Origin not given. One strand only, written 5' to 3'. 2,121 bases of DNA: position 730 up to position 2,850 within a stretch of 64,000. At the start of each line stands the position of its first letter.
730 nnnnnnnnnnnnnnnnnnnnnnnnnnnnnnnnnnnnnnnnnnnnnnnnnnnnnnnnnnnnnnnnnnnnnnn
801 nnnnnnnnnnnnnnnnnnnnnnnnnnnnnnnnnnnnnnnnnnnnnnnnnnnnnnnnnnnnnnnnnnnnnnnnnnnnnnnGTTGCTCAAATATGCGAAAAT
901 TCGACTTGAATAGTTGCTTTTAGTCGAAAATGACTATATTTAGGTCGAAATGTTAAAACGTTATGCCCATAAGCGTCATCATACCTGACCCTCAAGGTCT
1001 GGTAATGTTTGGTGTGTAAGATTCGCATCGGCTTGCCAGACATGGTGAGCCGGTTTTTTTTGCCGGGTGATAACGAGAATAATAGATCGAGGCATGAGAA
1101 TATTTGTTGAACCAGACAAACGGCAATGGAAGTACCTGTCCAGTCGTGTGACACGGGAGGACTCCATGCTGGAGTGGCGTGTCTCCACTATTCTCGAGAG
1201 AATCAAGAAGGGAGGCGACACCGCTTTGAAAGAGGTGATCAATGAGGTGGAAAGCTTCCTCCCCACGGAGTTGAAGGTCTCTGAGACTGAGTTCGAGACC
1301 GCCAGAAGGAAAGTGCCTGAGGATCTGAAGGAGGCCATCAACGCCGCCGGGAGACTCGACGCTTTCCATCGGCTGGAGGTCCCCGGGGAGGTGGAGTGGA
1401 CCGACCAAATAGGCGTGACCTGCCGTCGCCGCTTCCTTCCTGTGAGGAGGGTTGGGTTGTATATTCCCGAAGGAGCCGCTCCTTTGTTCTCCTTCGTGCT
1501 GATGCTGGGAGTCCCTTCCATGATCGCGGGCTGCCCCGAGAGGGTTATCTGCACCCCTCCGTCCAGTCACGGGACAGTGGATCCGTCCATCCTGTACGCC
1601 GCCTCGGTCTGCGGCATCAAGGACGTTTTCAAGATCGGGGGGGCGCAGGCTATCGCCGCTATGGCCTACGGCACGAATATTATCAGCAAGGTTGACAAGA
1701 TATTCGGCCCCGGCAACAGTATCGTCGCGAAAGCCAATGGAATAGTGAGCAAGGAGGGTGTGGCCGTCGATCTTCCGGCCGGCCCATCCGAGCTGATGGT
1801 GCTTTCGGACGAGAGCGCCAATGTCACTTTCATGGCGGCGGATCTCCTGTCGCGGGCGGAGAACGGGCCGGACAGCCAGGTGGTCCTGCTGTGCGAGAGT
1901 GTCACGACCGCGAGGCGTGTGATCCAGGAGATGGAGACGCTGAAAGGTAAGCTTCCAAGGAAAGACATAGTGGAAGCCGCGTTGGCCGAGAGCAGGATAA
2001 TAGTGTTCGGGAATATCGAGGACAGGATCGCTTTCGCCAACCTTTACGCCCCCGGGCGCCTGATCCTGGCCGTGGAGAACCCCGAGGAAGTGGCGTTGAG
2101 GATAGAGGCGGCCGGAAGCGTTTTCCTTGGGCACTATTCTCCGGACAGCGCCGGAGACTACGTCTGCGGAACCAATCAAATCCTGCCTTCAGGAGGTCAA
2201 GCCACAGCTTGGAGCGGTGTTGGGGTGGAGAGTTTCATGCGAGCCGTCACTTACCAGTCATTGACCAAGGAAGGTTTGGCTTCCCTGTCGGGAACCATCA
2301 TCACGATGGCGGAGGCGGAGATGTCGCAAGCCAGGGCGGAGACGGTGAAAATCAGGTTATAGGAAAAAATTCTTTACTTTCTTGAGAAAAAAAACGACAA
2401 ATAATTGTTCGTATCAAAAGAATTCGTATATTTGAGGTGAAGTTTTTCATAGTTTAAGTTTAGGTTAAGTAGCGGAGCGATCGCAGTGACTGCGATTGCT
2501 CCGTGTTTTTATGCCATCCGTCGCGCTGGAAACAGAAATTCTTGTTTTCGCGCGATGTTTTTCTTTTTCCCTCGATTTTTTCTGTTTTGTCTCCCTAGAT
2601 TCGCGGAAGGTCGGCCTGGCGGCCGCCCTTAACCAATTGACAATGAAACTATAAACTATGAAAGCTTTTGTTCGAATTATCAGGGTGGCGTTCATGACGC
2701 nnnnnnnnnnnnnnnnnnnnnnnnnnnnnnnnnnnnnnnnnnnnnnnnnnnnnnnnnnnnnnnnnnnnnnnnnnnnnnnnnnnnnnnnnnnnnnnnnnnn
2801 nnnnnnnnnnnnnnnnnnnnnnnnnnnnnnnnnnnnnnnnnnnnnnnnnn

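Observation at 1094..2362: His-starvation-controlled HisD homologue with its catalytic centre replaced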

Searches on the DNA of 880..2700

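Call 69: search_rna_families(source=window, start=880, end=2700, threshold=evalue, max_evalue=1)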
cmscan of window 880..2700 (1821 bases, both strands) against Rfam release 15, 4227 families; matches with E-value up to 1: 2.
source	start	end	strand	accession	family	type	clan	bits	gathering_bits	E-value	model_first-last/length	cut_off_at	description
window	2437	2513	+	RF04319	BTncRNA_FopS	Gene; sRNA;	-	32.1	56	0.02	1-71/71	no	Bacteroidetes FopS (family of paralogous sRNAs)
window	1821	1875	+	RF02499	Atu_C4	Gene; sRNA;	-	20.4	80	0.55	1-70/70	no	Rhizobiales sRNA Atu_C4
